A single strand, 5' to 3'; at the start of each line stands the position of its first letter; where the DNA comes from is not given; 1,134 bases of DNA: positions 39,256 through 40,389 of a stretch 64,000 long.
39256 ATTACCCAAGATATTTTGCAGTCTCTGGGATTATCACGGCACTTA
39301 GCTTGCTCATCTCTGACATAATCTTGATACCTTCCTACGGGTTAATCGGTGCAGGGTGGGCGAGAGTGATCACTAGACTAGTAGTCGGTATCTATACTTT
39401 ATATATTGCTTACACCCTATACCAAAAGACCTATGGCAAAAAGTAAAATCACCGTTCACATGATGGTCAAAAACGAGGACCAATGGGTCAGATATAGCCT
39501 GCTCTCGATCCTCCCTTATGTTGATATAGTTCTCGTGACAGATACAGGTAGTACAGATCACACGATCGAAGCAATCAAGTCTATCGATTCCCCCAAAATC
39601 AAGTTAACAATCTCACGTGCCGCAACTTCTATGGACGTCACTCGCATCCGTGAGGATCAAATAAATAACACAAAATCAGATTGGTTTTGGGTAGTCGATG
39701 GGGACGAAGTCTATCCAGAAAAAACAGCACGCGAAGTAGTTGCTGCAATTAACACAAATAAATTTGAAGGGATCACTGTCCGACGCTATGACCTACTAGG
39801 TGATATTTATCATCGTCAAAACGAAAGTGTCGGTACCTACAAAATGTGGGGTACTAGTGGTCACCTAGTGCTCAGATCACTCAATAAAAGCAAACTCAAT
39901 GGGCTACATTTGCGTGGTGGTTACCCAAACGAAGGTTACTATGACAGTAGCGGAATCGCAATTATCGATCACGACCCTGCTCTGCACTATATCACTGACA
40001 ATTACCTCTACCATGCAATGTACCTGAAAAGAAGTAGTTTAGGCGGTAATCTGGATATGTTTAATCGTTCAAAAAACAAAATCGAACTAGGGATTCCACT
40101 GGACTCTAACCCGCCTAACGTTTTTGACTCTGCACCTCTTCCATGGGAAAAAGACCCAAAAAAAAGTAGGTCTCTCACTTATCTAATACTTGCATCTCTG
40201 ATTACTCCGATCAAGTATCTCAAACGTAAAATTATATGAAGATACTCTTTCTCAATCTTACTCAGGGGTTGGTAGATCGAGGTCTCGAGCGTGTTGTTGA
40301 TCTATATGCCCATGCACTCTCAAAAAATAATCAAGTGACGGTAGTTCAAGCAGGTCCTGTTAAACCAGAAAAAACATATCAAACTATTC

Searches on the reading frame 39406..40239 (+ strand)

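Call 10: search_protein_families(library=ncbifam, proteins=[window:39406-40239:+], max_evalue=0.01)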
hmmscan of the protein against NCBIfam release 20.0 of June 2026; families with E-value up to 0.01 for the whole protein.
window:39406-40239:+ (277 aa): 2 families
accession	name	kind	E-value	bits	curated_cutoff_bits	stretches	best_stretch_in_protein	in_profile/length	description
TIGR04195.1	S_glycosyl_SunS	equivalog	6e-08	31.9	350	1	12-107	56-147/421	SunS family peptide S-glycosyltransferase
TIGR03937.1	PgaC_IcaA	equivalog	0.0042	16.1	422.3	1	15-118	47-153/407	poly-beta-1,6-N-acetyl-D-glucosamine synthase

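Call 16: search_protein_families(library=pfam, proteins=[window:39406-40239:+], max_evalue=0.001)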
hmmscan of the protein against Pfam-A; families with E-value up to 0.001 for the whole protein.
window:39406-40239:+ (277 aa): 2 families
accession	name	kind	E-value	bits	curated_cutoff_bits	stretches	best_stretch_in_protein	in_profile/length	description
PF00535.33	Glycos_transf_2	-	4.4e-10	40.2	23.3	1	16-139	1-127/168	Glycosyl transferase family 2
PF13641.12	Glyco_tranf_2_3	-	7.5e-06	26.5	27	1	37-128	29-124/230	Glycosyltransferase like family 2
